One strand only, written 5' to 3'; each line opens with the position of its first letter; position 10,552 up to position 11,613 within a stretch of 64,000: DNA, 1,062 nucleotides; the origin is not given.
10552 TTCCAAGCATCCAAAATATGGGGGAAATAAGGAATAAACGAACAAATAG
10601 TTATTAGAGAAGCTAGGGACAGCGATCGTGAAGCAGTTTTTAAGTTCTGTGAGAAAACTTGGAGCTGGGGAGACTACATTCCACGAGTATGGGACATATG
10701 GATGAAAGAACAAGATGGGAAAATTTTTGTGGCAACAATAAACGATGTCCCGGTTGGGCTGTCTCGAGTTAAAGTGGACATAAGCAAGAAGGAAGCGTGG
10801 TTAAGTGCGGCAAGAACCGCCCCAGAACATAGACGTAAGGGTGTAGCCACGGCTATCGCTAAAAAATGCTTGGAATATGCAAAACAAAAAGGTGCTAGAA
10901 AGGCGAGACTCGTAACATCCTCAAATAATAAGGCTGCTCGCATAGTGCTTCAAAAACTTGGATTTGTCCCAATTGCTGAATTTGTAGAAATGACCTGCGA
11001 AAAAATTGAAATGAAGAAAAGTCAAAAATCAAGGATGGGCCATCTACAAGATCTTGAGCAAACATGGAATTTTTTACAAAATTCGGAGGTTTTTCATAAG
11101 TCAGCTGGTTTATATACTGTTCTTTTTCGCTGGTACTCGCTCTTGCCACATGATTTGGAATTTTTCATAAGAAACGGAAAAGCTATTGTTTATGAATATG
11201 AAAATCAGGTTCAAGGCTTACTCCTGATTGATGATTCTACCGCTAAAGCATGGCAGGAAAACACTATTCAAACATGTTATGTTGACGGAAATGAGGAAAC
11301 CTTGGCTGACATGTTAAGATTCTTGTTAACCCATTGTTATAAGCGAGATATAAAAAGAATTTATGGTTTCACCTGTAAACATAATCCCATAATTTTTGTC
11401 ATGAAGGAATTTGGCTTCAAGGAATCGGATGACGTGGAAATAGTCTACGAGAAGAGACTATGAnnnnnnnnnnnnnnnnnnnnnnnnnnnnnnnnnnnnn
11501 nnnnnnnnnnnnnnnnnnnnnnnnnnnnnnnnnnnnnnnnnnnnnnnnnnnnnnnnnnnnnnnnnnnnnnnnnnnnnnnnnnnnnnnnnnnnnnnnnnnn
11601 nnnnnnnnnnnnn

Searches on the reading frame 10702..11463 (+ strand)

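Call 92: search_protein_families(library=pfam, proteins=[window:10702-11463:+], max_evalue=0.01)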
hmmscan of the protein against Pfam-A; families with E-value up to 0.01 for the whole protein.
window:10702-11463:+ (253 aa): 8 families
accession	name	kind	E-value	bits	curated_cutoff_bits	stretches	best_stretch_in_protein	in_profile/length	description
PF00583.31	Acetyltransf_1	-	6.5e-15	55.9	20.7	1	4-88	31-116/116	Acetyltransferase (GNAT) family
PF13508.13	Acetyltransf_7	-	6.9e-10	39.6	27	1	5-89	2-83/84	Acetyltransferase (GNAT) domain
PF13673.13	Acetyltransf_10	-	7.4e-08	32.9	23.6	1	3-93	28-112/128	Acetyltransferase (GNAT) domain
PF13302.13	Acetyltransf_3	-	1.3e-07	32.8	25.4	1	36-89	84-138/138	Acetyltransferase (GNAT) domain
PF24553.2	Rv0428c_C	-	9.5e-07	29.1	27.2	1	4-89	131-216/224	Probable histone acetyltransferase Rv0428c C-terminal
PF08445.16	FR47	-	3e-06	27.6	22.1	1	30-91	20-80/86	FR47-like protein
PF13527.13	Acetyltransf_9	-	0.0004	20.8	25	1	32-72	73-113/127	Acetyltransferase (GNAT) domain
PF14542.12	Acetyltransf_CG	-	0.0053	17.3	30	0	34-65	27-58/80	GCN5-related N-acetyl-transferase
